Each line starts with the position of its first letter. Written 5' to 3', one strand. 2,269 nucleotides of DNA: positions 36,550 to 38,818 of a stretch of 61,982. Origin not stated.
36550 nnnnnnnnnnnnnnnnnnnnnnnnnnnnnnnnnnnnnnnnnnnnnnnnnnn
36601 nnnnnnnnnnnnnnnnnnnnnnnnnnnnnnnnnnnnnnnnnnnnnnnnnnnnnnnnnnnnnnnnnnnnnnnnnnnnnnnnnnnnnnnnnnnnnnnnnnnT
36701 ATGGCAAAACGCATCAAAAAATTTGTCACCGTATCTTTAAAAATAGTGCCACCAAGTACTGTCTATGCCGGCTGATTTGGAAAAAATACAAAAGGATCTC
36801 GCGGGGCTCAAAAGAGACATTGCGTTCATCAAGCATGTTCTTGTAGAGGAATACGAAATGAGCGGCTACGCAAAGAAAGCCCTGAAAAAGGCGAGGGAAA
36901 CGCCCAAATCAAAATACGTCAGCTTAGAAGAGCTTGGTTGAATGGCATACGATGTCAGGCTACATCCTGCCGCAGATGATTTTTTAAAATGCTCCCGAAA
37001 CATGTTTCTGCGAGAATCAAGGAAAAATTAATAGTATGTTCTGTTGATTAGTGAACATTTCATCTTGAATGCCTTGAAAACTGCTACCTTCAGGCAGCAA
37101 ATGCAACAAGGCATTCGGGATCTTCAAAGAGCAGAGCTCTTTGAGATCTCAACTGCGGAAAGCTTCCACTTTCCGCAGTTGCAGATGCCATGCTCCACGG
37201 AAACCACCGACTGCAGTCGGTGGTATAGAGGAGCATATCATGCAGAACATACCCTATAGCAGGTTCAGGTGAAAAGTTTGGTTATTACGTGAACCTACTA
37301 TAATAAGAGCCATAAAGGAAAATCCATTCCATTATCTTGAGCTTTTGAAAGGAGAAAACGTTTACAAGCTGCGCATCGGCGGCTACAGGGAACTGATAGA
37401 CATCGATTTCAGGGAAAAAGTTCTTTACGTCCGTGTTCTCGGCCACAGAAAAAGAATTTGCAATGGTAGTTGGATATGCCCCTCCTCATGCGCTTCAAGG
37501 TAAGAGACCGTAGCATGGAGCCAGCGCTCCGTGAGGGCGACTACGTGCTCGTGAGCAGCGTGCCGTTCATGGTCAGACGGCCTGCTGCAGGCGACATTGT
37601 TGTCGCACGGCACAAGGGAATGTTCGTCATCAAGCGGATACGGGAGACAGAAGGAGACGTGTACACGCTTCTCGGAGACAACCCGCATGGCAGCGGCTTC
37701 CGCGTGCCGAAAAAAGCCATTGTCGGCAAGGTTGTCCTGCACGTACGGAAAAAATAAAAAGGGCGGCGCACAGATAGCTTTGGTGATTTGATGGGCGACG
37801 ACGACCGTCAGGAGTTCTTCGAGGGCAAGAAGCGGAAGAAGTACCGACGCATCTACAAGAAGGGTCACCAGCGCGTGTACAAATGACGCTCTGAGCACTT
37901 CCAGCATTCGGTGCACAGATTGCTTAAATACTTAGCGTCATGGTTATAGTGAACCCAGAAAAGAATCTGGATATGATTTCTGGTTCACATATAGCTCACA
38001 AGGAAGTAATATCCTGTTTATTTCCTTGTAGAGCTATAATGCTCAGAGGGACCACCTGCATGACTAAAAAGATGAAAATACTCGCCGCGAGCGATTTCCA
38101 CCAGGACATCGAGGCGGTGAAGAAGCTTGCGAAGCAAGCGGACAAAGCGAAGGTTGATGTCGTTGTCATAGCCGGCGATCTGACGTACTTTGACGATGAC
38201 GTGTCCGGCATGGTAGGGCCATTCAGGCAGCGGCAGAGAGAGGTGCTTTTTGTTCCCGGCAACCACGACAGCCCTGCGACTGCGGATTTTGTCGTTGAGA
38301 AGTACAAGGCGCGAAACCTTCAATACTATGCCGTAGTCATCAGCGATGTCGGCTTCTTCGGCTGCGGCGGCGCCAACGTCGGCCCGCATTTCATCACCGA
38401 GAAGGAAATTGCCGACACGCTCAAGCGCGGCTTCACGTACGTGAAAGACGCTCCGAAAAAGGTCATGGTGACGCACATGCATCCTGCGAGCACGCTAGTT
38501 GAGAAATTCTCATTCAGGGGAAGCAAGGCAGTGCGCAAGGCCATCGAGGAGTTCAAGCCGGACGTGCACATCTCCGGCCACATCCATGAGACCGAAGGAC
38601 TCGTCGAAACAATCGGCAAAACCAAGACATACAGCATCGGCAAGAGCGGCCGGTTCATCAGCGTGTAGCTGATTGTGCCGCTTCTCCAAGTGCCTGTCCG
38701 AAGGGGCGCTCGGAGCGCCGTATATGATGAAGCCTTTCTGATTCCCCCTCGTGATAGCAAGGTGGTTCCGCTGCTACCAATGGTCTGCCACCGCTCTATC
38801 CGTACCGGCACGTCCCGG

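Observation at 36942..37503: RelE-like toxin gene split by a 260-bp composite MITE, with an upstream overlapping mini-antitoxin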

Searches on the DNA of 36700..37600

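Call 19: search_rna_families(source=window, start=36700, end=37600, threshold=evalue, max_evalue=10)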
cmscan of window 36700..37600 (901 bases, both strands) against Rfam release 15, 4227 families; matches with E-value up to 10: 7.
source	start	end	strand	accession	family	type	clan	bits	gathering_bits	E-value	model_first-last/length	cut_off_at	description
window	37182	37321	-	RF04338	Plastid-psbJ-2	Cis-reg;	CL00152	21.1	65.6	0.19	1-144/144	no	Plastid-psbJ-2 3UTR RNA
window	37389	37438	-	RF01618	ceN114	Gene; snRNA; snoRNA; CD-box;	-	19.8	44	0.5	1-63/63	no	Nematode snoRNA ceN114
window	37169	37204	+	RF01350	CRISPR-DR41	Gene; CRISPR;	-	16.4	36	4.5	1-29/29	no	CRISPR RNA direct repeat element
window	37135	37190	+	RF04063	MIR2629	Gene; miRNA;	-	15.6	60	1.1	1-66/66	no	MIR2629 microRNA precursor family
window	37062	37121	-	RF04153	MIR856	Gene; miRNA;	-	15.3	297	0.39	103-160/258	no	MIR856 microRNA precursor family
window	36882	36978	+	RF00195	RsmY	Gene; sRNA;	CL00106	11.1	57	5.1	1-121/121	no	RsmY RNA family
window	37061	37122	-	RF04207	MIR5048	Gene; miRNA;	-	10.1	160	9.4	1-356/356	no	MIR5048 microRNA precursor family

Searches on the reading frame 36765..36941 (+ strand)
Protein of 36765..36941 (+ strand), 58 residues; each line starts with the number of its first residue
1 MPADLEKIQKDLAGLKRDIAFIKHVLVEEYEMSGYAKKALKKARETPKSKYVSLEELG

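Call 11: search_protein_families(library=pfam, max_evalue=1, proteins=[window:36765-36938:+])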
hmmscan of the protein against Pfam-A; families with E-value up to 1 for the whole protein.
seq(58 aa): 2 families
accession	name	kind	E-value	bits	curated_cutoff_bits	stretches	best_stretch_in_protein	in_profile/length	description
PF18572.7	T6PP_N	-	0.13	12.7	25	1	8-31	67-90/99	Trehalose-6-phosphate phosphatase N-terminal helical bundle domain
PF21213.3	PriA-like_WH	-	0.21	12.1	27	1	7-42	24-57/63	Primosomal protein N'-like, winged helix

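Call 26: find_encoding_contigs(protein=window:36765-36941:+, flank=3000, max_places=10)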
Protein window:36765-36941:+ (58 aa): 3 contigs read that carry it; 3 places shown.
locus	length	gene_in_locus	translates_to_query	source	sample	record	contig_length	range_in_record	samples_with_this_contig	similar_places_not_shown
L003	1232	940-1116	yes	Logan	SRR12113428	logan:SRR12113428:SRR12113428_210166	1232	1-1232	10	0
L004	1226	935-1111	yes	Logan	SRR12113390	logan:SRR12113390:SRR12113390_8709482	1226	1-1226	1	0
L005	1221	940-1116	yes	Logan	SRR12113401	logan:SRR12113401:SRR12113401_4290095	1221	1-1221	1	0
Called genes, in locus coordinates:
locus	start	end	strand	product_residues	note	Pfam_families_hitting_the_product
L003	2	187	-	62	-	?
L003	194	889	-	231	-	PF03483:B3_4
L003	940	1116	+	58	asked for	-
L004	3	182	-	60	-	?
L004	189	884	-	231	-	PF03483:B3_4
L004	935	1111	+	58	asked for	-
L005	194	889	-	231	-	PF03483:B3_4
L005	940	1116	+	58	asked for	-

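Call 40: find_homologous_proteins(query=window:36765-36941:+, max_evalue=0.01)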
Query window:36765-36941:+ (58 aa): 1 proteins with E <= 0.01 among 1 candidates.
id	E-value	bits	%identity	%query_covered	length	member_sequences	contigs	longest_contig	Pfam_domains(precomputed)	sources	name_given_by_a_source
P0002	8.9e-29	114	100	100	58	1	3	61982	-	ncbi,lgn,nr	ncbi:MAG: hypothetical protein HYY37_01170 [Candidatus Aenigmarchaeota archaeon]|nr:hypothetical pro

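Call 42: search_protein_families(library=ncbifam, max_evalue=0.1, proteins=[window:36765-36941:+])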
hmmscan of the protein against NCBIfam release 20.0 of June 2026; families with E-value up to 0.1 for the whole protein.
window:36765-36941:+ (58 aa): 0 families

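Call 67: search_protein_representatives(protein=window:36765-36941:+)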
Query: 58 residues. Proteins with E-value up to 0.001 (for the whole library): 92; up to 1e-10: 3; up to 1e-30: 0. The best 92 are listed.
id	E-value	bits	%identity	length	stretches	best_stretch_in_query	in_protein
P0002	2.8e-29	114.4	100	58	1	1-58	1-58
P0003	2.2e-13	65.0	37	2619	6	13-51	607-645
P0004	4.4e-12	61.0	56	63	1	1-57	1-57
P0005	3.3e-10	55.1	54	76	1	2-55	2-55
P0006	3.7e-10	55.0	54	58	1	4-57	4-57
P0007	1.0e-09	53.6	56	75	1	1-55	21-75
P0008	2.7e-09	52.3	54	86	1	2-55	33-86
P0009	2.9e-09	52.2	49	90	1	5-57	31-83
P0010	7.0e-09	51.0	51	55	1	6-54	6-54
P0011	1.1e-08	50.4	52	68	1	5-56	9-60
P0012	1.2e-08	50.3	56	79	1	1-52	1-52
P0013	1.7e-08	49.8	51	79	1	3-57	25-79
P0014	2.5e-08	49.3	56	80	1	7-56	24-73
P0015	2.6e-08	49.2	61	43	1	14-54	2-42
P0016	4.8e-08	48.4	50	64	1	8-57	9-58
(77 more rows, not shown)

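Call 69: search_protein_families(library=pfam, alignment_id=A3, max_evalue=0.01)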
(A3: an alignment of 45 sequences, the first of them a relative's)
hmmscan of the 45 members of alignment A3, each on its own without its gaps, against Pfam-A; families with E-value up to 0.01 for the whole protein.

A. member 1, P0002 (58 aa): 0 families

B. families by the number of members that match (of 45 scanned): 8 families
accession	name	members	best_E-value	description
PF24409.1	wHTH-PRTase_assc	2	0.0021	wHTH-PRTase associated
PF15821.10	DUF4709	2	0.0062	Domain of unknown function (DUF4709)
PF15188.11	CCDC-167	1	0.0013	Coiled-coil domain-containing protein 167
PF23268.1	RIN1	1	0.0021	RIN1-like domain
PF14077.11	WD40_alt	1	0.0031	Alternative WD40 repeat motif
PF15669.10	CCDC24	1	0.0041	Coiled-coil domain-containing protein 24 family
PF10704.14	DUF2508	1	0.006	Protein of unknown function (DUF2508)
PF14941.11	OAF_N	1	0.0097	Out at first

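Call 70: search_solved_structures(query=A3, max_evalue=1, show_alignments=1)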
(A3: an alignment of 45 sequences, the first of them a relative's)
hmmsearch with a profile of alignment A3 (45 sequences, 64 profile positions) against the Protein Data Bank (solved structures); distinct sequences matched with E-value up to 1: 24.
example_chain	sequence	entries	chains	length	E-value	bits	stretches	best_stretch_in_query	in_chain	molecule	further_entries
5u5c_A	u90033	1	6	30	0.0059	19.4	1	4-25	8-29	Designed tetrameric coiled coil peptide with one terpyridine side chain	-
5u5b_A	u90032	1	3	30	0.011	18.4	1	3-25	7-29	Designed trimeric coiled coil peptide with two terpyridine side chains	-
7qwc_B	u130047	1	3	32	0.024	17.4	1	6-26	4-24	CC-Type1-(UbUc)4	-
8vhs_A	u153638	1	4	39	0.033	17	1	8-27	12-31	Cu-4SCC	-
3r4a_A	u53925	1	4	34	0.052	16.3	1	6-24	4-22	coiled coil helix CC-tet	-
3r4h_A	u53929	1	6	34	0.061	16.1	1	6-24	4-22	coiled coil helix CC-Tet-phi22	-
8b45_B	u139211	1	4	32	0.073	15.8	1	6-24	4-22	CC-Tri-(UbUc)4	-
9bqr_A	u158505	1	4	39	0.076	15.8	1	8-27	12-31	K6E/E8K Double Mutant of Cu-4SCC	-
1bb1_B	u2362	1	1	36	0.081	15.7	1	6-28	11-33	DESIGNED, THERMOSTABLE HETEROTRIMERIC COILED COIL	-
4dzl_A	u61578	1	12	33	0.094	15.5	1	6-24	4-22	COILED-COIL PEPTIDE CC-TRI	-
9h91_Y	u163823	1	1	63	0.14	14.9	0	11-30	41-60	50S ribosomal protein L29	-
4ll8_A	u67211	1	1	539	0.14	14.9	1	8-39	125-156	Myosin-4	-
6mi3_A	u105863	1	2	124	0.3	13.9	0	6-28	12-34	NF-kB ESSENTIAL MODULATOR,NF-kappa-B essential modulator,NF-kB ESSENTIAL MODULATOR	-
6mi4_A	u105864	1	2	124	0.31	13.8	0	6-28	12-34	NF-kB ESSENTIAL MODULATOR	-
11bq_x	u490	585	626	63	0.34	13.7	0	13-30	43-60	Large ribosomal subunit protein uL29 | 50S ribosomal protein L29 | 50S ribosomal protein L29P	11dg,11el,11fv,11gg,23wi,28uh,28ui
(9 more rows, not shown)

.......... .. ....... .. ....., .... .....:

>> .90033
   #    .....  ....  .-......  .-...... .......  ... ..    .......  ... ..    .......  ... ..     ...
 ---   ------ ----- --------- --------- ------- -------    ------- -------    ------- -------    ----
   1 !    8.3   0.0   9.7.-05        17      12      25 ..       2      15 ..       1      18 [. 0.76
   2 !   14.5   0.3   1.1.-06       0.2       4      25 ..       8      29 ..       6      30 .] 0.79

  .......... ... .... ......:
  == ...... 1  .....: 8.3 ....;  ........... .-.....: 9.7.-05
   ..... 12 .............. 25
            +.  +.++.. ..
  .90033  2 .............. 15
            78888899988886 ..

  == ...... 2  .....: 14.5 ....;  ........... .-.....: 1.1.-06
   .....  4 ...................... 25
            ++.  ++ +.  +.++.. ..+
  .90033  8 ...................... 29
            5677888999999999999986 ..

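Call 71: find_encoding_contigs(protein=P0004, flank=1500, max_places=5)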
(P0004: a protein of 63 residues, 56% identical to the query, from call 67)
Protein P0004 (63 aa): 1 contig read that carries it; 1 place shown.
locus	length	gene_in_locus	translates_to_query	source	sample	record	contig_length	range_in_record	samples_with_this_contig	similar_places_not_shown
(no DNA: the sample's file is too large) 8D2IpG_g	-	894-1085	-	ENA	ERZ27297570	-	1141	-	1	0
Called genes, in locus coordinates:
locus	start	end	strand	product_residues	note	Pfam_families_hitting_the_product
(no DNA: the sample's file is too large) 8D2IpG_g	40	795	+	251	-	-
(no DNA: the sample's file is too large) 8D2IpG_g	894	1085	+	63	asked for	-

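Call 73: find_homologous_proteins(query=A3, max_evalue=0.00001)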
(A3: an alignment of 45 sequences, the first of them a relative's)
Query A3 (45 sequences) (58 aa, profile of the alignment): 120 proteins with E <= 0.00001 among 1447 candidates.
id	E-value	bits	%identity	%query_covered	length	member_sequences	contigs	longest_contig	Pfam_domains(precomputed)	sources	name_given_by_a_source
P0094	1.5e-23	100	47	91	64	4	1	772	-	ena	-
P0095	2.4e-23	99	48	97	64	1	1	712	-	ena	-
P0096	3.2e-23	99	47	98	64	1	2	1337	-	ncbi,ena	ncbi:MAG: hypothetical protein AABX34_07270 [Nanoarchaeota archaeon]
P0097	3.4e-23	99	57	91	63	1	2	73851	-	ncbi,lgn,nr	ncbi:MAG: hypothetical protein QMD21_00485 [Candidatus Thermoplasmatota archaeon]|nr:hypothetical pr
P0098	3.4e-23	99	47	84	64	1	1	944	-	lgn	-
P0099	1.6e-22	97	47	98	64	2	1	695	-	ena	-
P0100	2.4e-22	96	56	98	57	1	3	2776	-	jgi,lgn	jgi:hypothetical protein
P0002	3.7e-22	95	100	100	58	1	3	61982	-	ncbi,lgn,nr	ncbi:MAG: hypothetical protein HYY37_01170 [Candidatus Aenigmarchaeota archaeon]|nr:hypothetical pro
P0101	9.3e-22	94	53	95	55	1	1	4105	-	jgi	jgi:hypothetical protein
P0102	1.4e-21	94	58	78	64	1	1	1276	-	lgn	-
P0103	2.0e-21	93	58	95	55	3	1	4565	-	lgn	-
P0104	2.9e-21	93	50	86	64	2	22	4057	-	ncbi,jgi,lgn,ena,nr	ncbi:MAG TPA: hypothetical protein VJ044_09395 [Candidatus Hodarchaeales archaeon]|nr:hypothetical p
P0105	3.3e-21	92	44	98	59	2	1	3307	-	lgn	-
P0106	3.5e-21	92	40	95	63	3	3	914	-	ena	-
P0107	3.5e-21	92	47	84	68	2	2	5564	-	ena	-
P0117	2.8e-20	89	54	93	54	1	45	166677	-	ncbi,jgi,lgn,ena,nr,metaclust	ncbi:hypothetical protein J4436_03960 [Candidatus Woesearchaeota archaeon]|nr:hypothetical protein [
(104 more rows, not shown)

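Call 74: find_encoding_contigs(protein=P0117, flank=1500, max_places=6)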
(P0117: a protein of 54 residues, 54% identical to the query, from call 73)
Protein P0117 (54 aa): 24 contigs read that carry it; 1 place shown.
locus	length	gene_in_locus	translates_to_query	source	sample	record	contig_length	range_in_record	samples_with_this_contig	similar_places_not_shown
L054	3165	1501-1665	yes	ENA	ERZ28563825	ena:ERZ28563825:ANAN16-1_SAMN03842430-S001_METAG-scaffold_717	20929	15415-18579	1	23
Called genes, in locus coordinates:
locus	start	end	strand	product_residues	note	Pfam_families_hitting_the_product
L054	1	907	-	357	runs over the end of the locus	PF13191:AAA_16, PF00931:NB-ARC, PF01637:ATPase_2 (weak), PF13245:AAA_19 (weak), PF00004:AAA, PF05729:NACHT (weak), PF07728:AAA_5 (weak), PF13401:AAA_22, +2 more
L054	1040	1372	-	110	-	-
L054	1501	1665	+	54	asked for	-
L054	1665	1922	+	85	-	PF05016:ParE_toxin (weak)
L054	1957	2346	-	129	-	-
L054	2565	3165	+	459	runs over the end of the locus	PF00990:GGDEF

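Call 75: find_encoding_contigs(protein=P0097, flank=1500, max_places=6)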
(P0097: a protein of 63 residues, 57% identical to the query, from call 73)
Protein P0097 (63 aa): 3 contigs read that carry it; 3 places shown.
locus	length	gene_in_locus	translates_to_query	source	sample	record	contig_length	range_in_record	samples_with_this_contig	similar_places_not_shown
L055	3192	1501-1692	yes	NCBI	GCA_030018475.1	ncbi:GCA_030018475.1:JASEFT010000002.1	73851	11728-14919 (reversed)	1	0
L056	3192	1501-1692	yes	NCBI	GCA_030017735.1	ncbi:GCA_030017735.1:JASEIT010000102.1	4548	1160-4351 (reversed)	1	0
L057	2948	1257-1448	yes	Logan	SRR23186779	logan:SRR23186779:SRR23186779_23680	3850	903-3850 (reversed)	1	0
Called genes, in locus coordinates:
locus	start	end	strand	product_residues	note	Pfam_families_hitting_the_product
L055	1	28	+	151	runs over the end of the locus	-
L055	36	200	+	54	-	-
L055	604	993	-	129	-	PF01850:PIN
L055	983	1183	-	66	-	PF24434:DUF7557 (faint)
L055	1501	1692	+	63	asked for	-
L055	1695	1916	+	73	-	PF05016:ParE_toxin (weak)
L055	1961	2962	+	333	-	PF13353:Fer4_12 (weak), PF04055:Radical_SAM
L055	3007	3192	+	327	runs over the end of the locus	-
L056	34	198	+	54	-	-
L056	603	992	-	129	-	PF01850:PIN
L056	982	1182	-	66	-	-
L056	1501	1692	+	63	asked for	-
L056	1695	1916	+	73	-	PF05016:ParE_toxin (weak)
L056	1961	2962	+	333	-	PF13353:Fer4_12 (weak), PF04055:Radical_SAM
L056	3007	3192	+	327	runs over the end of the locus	-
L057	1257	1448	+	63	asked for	-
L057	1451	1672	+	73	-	PF05016:ParE_toxin (weak)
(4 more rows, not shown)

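Call 81: search_protein_families(library=pfam, max_evalue=0.1, proteins=[L054:1665-1922:+, L055:1695-1916:+])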
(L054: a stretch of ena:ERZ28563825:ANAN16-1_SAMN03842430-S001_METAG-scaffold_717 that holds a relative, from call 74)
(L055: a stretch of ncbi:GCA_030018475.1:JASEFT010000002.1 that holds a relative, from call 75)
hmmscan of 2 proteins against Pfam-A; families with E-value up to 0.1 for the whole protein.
L054:1665-1922:+ (85 aa): 2 families
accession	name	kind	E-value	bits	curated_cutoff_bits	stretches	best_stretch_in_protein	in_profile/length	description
PF05016.21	ParE_toxin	-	9.4e-07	29.8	23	1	5-79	1-87/89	ParE toxin of type II toxin-antitoxin system, parDE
PF03645.18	Tctex-1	-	0.057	14.2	22.8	1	12-41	21-50/95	Tctex-1 family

L055:1695-1916:+ (73 aa): 2 families
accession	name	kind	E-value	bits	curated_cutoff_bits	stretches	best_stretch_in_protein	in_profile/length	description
PF05016.21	ParE_toxin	-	3.2e-07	31.3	23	1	5-67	1-75/89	ParE toxin of type II toxin-antitoxin system, parDE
PF05973.20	Gp49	-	0.026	15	23.9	1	14-71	2-66/90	Phage derived protein Gp49-like (DUF891)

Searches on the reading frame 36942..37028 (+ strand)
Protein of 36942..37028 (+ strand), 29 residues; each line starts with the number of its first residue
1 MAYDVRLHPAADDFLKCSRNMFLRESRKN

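Call 11: search_protein_families(library=pfam, max_evalue=1, proteins=[window:36942-37028:+])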
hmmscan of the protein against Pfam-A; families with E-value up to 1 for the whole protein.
seq(29 aa): 0 families

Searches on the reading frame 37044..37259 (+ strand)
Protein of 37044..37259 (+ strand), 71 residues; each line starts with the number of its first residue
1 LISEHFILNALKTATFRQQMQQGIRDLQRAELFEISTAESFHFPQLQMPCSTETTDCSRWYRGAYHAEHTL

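Call 81: search_protein_families(library=pfam, max_evalue=0.1, proteins=[window:37044-37259:+])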
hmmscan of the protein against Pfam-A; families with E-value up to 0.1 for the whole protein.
window:37044-37259:+ (71 aa): 0 families

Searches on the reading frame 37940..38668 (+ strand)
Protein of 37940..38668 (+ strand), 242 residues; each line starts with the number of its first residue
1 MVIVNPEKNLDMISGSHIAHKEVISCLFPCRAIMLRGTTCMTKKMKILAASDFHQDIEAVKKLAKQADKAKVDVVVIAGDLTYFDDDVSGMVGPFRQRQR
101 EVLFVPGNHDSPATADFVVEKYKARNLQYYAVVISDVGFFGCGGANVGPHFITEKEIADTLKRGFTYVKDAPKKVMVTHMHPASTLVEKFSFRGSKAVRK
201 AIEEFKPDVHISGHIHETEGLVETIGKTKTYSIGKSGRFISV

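Call 11: search_protein_families(library=pfam, max_evalue=1, proteins=[window:37940-38668:+])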
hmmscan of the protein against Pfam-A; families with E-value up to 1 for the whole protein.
window:37940-38668:+ (242 aa): 7 families
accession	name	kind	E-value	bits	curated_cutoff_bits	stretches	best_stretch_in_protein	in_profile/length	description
PF00149.33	Metallophos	-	4.9e-17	63.4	21.5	1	45-217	1-190/191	Calcineurin-like phosphoesterase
PF12850.12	Metallophos_2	-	2.5e-14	54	27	1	45-228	1-127/154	Calcineurin-like phosphoesterase superfamily domain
PF14582.11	Metallophos_3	-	2.6e-10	40.5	28.2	2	44-81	5-42/259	Metallophosphoesterase, calcineurin superfamily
PF18011.7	Catalase_C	-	0.012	15.7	24.6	1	44-81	4-41/150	C-terminal domain found in long catalases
PF02350.25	Epimerase_2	-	0.14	11.4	30.6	0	151-217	159-224/347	UDP-N-acetylglucosamine 2-epimerase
PF18502.6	Mrpl_C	-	0.19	12.4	25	1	41-88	42-89/111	54S ribosomal protein L8 C-terminal domain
PF09032.16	Siah-Interact_N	-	0.21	12.3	23.5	1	52-72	5-25/78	Siah interacting protein, N terminal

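Call 61: find_encoding_contigs(protein=window:38060-38668:+, flank=2000, max_places=8)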
Protein window:38060-38668:+ (202 aa): no gene with exactly this product is on record in the collection.

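Call 62: find_encoding_contigs(protein=window:38072-38668:+, flank=2000, max_places=8)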
Protein window:38072-38668:+ (198 aa): no gene with exactly this product is on record in the collection.

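Call 63: find_encoding_contigs(protein=window:37940-38668:+, flank=2000, max_places=8)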
Protein window:37940-38668:+ (242 aa): no gene with exactly this product is on record in the collection.
